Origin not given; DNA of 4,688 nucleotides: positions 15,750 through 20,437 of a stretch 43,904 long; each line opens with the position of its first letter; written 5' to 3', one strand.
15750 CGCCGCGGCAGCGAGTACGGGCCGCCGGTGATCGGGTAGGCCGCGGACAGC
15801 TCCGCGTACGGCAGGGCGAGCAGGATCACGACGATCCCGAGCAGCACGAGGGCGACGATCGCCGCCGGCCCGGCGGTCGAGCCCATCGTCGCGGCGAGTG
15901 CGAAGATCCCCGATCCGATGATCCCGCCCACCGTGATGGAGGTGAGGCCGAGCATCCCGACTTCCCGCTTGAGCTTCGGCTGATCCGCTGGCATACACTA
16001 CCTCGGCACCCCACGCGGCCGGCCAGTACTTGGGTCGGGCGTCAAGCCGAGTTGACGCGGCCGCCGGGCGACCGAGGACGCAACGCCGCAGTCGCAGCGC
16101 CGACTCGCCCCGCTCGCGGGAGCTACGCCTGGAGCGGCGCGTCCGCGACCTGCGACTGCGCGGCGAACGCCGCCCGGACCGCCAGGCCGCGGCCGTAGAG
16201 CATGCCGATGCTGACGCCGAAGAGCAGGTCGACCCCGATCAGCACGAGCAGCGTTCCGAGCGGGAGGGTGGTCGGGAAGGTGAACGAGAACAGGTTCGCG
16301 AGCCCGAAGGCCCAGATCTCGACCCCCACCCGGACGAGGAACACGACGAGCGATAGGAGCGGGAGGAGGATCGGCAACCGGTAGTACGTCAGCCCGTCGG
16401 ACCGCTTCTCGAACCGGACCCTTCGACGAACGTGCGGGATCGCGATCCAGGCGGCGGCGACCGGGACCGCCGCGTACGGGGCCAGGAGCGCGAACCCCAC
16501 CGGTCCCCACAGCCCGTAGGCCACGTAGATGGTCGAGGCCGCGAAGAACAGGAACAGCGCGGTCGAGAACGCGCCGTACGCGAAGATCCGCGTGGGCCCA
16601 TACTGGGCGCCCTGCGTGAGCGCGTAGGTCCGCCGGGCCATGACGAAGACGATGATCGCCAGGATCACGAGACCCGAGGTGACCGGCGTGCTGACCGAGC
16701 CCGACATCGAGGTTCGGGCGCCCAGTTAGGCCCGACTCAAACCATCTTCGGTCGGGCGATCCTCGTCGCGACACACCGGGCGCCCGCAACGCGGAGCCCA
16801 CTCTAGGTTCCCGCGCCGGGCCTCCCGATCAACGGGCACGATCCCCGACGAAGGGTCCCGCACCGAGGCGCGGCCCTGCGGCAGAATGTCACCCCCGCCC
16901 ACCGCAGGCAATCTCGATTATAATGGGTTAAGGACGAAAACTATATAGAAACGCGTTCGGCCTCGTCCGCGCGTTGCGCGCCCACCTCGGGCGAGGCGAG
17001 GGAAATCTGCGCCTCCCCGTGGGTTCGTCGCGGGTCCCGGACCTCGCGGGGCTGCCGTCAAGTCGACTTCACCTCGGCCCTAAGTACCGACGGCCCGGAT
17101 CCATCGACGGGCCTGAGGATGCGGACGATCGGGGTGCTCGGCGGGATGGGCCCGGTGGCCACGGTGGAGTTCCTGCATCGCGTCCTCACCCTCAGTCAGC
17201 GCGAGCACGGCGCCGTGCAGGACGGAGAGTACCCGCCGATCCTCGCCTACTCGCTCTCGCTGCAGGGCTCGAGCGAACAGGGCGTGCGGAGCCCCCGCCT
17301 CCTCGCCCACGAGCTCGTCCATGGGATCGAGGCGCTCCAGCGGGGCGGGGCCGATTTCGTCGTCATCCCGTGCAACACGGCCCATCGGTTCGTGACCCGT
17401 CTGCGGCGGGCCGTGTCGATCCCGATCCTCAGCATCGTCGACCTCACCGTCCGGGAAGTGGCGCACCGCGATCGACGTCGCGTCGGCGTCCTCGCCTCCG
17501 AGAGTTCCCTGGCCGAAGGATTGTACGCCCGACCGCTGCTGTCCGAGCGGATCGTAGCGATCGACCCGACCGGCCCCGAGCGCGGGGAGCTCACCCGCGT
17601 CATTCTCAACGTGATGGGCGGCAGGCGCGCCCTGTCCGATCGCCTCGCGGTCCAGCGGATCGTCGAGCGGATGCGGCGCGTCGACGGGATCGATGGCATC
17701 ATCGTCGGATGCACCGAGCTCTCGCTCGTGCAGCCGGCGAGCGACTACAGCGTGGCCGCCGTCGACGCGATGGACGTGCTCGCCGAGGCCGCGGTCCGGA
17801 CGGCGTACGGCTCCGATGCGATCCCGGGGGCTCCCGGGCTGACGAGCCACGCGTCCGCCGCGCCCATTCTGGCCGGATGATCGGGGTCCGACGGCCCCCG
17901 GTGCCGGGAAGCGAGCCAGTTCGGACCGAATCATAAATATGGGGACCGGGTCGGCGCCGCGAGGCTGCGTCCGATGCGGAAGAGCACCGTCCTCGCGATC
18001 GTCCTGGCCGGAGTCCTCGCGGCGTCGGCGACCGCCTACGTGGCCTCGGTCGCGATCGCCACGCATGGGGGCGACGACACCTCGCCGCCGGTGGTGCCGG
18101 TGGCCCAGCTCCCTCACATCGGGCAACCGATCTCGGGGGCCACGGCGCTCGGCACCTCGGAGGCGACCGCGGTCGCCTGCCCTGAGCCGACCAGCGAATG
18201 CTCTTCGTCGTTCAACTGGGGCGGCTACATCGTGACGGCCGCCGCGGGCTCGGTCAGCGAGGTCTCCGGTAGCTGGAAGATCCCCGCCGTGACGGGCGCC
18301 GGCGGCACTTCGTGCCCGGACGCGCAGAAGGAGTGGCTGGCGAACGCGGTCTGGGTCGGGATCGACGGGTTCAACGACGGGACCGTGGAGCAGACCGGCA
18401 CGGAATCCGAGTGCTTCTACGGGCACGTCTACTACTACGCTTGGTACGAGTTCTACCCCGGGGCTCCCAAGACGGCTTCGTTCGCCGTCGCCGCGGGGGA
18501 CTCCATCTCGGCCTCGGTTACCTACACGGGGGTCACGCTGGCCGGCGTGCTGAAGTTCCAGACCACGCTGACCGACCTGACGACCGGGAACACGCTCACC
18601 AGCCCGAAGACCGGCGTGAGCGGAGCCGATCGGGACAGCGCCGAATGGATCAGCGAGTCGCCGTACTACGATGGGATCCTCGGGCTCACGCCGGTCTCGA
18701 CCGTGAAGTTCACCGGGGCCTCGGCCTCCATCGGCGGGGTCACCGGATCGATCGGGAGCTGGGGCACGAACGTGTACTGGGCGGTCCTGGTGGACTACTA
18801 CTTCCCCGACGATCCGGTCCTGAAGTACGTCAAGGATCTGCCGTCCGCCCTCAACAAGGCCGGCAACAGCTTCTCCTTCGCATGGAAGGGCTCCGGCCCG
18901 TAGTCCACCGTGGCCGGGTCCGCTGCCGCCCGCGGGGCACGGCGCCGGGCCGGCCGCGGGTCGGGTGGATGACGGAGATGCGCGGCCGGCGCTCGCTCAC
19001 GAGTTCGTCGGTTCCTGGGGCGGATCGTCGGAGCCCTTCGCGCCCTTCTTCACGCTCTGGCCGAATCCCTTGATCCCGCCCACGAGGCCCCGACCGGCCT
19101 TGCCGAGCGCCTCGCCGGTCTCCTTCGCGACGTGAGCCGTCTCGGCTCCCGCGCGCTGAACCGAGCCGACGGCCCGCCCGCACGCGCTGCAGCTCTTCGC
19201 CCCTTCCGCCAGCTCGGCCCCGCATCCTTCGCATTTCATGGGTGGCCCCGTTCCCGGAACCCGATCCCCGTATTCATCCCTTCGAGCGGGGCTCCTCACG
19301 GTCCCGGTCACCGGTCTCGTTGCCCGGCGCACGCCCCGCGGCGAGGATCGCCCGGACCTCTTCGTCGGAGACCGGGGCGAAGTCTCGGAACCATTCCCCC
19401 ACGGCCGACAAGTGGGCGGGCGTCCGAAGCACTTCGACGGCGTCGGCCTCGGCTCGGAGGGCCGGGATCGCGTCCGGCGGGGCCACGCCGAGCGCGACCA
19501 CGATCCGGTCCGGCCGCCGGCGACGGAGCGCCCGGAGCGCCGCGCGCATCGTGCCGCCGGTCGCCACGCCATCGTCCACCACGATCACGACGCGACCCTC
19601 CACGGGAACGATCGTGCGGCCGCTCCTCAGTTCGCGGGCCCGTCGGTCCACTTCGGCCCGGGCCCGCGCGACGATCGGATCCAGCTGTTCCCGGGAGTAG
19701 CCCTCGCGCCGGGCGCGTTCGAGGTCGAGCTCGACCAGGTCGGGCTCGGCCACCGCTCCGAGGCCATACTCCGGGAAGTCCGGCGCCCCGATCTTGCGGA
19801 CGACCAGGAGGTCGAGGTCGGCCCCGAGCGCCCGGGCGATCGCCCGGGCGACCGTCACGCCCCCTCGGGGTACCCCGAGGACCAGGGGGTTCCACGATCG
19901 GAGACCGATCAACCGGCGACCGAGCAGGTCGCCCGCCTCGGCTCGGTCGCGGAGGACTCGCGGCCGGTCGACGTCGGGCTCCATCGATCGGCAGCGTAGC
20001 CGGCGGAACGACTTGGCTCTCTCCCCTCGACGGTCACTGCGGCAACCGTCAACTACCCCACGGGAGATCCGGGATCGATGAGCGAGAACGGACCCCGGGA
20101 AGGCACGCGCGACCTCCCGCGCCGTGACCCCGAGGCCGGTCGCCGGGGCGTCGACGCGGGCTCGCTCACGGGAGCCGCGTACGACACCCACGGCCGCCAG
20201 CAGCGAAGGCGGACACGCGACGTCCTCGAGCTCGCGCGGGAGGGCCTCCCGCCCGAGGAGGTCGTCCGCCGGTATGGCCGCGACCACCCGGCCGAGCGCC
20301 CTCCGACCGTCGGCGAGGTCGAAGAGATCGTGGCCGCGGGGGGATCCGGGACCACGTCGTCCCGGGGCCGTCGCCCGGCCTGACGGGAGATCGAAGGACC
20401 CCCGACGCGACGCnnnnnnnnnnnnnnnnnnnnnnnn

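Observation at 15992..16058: Shared 16-bp palindrome at a fixed offset in five promoters: a candidate undescribed regulon that includes the arginine deiminase operon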

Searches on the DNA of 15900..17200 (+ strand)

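Call 71: search_dna_similar(query=window:15900-17200:+, collection=plasmids, mode=near, max_rows=5)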
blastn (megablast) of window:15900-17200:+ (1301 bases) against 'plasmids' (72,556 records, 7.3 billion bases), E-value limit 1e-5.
No match.
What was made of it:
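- Tried and rejected: A plasmid megablast of the arc-racemase intergenic region found no match (call 71).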

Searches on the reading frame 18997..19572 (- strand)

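Call 11: search_protein_families(library=pfam, proteins=[window:18997-19572:-])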
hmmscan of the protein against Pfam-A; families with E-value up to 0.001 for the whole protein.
window:18997-19572:- (191 aa): 1 family
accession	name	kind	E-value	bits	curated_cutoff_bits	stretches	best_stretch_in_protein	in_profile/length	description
PF13240.11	Zn_Ribbon_1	-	3.8e-05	23.8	25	1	113-134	1-22/23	zinc-ribbon domain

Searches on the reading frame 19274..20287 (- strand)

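Call 25: search_protein_families(library=pfam, proteins=[window:19274-20287:-])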
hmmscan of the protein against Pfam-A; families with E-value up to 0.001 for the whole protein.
window:19274-20287:- (337 aa): 2 families
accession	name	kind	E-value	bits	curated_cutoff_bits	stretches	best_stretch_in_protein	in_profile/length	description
PF00156.33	Pribosyltran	-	2.2e-15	56.7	26.3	1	133-272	30-128/158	Phosphoribosyl transferase domain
PF14681.12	UPRTase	-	8.2e-05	22.6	27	1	230-287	119-178/206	Uracil phosphoribosyltransferase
